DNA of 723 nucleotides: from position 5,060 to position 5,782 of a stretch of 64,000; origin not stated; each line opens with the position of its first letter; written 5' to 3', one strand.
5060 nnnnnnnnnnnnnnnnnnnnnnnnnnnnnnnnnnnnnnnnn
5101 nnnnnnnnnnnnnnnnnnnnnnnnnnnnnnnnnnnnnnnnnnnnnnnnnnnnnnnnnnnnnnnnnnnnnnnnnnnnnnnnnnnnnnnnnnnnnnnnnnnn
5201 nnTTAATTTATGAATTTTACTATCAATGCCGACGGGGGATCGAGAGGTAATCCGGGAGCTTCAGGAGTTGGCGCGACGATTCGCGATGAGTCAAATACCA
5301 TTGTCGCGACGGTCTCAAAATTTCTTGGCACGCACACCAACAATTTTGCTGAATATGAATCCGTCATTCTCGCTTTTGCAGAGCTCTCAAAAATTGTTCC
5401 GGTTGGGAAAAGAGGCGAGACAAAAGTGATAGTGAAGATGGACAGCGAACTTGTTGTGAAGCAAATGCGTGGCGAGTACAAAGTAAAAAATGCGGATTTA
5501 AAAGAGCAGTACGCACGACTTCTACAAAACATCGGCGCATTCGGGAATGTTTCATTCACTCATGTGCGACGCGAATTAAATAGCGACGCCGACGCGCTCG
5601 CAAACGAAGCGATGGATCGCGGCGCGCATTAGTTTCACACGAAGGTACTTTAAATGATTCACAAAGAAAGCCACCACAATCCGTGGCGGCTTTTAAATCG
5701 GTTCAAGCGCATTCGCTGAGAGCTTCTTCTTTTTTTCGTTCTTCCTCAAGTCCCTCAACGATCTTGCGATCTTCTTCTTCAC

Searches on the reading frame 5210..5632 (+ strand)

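Call 38: search_protein_families(library=pfam, proteins=[window:5210-5632:+])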
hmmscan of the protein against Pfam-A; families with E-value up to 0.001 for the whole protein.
window:5210-5632:+ (140 aa): 2 families
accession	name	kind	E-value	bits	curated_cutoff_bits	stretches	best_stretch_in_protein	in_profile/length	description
PF13456.12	RVT_3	-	5.4e-18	65.5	21.6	1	6-134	1-123/123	Reverse transcriptase-like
PF00075.30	RNase_H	-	1.3e-08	35.6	25.8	1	4-134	5-139/141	RNase H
